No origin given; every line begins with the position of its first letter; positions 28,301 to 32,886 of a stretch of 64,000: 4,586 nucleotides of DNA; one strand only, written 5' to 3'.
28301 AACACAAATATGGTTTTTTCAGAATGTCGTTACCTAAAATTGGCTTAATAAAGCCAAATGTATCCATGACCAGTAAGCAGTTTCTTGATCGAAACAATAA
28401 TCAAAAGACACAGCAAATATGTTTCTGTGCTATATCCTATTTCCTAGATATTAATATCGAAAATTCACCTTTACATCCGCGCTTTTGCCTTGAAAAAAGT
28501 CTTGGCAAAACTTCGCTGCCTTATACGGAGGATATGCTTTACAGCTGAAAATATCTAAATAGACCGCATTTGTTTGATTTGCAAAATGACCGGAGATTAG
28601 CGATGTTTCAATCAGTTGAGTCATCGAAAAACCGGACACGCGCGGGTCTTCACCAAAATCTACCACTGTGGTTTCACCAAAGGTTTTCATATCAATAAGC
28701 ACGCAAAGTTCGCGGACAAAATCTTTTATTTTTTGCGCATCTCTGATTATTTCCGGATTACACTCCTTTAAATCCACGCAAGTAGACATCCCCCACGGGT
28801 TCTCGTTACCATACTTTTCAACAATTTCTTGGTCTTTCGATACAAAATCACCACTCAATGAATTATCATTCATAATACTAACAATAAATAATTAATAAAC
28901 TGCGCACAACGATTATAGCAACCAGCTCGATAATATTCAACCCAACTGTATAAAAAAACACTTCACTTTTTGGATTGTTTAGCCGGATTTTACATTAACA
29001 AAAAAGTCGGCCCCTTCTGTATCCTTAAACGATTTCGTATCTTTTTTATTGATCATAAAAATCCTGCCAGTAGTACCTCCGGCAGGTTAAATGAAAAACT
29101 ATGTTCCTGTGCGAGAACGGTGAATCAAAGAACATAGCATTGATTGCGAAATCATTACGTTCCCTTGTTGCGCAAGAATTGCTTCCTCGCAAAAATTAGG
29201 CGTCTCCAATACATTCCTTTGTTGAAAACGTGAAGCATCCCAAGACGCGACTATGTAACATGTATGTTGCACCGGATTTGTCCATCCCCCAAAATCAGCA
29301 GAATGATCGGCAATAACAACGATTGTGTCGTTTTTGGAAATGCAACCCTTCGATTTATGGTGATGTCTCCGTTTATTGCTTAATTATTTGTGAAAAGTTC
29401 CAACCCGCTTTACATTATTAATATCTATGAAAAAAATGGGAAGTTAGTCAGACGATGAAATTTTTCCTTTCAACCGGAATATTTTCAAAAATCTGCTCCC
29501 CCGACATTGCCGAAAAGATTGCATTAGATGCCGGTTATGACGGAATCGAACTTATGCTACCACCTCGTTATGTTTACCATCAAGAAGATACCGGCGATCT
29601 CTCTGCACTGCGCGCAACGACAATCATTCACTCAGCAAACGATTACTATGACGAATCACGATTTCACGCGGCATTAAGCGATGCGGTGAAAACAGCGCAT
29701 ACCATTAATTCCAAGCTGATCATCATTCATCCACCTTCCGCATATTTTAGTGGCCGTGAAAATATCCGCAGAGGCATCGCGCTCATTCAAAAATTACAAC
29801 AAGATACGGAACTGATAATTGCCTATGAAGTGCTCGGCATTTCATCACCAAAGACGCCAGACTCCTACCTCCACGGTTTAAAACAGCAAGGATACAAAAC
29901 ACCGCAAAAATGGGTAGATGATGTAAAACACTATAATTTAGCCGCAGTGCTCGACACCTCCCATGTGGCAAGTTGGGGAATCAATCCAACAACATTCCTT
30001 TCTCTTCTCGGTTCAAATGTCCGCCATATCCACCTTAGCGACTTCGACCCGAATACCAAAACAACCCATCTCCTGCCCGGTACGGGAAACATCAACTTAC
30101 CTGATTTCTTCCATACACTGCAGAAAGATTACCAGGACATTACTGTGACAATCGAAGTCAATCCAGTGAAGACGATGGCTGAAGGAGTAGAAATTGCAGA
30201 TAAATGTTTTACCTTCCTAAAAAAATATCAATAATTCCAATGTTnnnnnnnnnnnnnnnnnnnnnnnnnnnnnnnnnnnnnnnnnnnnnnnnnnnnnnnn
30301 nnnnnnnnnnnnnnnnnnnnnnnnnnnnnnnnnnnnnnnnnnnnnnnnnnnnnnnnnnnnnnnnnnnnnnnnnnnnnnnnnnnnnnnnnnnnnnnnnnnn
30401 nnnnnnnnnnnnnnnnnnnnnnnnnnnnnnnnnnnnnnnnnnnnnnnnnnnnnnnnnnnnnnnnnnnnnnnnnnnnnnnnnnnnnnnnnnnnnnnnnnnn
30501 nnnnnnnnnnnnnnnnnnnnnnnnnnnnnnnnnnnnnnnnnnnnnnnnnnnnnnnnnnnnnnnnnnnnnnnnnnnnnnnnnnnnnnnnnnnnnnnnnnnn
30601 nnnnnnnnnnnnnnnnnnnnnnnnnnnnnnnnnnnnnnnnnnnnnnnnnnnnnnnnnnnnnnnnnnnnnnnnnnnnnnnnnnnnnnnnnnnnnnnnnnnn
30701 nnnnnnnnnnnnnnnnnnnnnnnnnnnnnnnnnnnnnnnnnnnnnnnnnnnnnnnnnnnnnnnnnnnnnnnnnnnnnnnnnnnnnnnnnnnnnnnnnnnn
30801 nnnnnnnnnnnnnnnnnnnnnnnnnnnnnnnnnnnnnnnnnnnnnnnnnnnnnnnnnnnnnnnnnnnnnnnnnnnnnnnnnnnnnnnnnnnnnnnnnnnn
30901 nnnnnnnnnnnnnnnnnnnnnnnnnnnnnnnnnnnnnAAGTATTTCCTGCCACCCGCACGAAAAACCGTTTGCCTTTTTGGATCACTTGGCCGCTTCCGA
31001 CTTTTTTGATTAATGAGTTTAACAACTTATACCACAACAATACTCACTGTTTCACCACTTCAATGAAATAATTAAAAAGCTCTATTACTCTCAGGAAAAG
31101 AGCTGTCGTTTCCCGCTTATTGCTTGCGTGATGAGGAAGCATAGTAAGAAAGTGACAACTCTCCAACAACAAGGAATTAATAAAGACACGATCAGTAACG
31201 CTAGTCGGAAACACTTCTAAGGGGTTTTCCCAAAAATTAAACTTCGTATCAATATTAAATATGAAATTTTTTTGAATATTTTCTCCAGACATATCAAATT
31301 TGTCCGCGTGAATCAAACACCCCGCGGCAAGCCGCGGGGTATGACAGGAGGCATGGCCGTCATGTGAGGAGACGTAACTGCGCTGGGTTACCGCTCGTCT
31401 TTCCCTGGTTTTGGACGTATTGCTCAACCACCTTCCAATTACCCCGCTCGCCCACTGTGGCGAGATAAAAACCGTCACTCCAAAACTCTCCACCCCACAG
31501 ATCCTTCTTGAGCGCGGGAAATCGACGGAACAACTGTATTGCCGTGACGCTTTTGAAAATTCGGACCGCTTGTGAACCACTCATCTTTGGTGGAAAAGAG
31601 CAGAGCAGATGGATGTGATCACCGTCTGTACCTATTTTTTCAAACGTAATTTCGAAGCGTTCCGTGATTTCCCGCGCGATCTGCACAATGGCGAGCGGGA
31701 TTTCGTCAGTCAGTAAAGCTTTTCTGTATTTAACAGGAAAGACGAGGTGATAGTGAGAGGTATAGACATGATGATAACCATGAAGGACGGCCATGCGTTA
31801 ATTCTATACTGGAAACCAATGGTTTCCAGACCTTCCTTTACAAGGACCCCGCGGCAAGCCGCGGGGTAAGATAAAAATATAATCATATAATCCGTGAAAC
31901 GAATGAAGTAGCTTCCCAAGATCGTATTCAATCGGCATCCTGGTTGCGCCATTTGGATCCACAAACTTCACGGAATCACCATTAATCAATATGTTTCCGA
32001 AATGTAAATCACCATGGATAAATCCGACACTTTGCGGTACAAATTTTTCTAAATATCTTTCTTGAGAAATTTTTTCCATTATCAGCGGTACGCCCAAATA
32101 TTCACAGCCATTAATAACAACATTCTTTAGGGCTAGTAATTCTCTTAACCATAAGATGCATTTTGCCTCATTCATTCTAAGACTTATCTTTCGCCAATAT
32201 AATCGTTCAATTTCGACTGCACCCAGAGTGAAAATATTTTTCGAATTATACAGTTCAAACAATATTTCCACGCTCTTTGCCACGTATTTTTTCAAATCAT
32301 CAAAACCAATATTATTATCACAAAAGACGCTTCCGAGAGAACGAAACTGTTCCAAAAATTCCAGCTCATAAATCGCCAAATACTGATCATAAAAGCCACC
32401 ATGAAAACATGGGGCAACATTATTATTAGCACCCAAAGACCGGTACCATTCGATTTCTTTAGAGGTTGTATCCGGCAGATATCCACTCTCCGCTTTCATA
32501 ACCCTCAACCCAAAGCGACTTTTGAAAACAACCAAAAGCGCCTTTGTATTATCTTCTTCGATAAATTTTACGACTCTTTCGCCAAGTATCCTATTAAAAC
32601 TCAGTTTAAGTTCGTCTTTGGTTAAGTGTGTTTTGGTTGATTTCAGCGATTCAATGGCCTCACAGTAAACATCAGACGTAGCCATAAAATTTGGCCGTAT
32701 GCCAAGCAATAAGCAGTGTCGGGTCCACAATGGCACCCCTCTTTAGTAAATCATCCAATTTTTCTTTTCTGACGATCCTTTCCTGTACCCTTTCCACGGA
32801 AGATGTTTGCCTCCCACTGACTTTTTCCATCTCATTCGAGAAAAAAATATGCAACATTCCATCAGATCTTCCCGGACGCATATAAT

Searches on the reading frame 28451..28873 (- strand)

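Call 75: search_protein_families(library=pfam, proteins=[window:28451-28873:-], max_evalue=0.001)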
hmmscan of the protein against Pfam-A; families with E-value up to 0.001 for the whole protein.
window:28451-28873:- (140 aa): 1 family
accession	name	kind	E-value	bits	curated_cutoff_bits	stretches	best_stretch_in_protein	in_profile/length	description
PF02675.21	AdoMet_dc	-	1.7e-22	80.2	25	1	32-137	3-104/107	S-adenosylmethionine decarboxylase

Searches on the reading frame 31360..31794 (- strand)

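Call 75: search_protein_families(library=pfam, proteins=[window:31360-31794:-], max_evalue=0.001)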
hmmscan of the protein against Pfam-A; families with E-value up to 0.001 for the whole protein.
window:31360-31794:- (144 aa): 1 family
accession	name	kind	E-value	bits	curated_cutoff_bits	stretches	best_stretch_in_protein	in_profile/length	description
PF01797.21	Y1_Tnp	-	4.6e-34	117.6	23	1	10-130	2-121/121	Transposase IS200 like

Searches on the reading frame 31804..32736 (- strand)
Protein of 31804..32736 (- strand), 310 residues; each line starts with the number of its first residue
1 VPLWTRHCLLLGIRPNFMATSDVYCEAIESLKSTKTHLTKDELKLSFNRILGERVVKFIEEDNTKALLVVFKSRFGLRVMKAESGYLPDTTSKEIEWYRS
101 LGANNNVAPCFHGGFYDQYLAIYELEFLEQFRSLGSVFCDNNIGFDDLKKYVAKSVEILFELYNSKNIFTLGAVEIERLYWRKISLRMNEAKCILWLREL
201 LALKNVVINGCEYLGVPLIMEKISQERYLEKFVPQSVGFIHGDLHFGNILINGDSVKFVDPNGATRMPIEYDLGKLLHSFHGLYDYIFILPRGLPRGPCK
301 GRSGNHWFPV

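Call 75: search_protein_families(library=pfam, proteins=[window:31804-32736:-], max_evalue=0.001)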
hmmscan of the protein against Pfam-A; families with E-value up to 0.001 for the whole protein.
window:31804-32736:- (310 aa): 1 family
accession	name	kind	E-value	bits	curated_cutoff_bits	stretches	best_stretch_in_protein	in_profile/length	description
PF01636.29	APH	-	3.4e-09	37.2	23.2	1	226-280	155-213/239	Phosphotransferase enzyme family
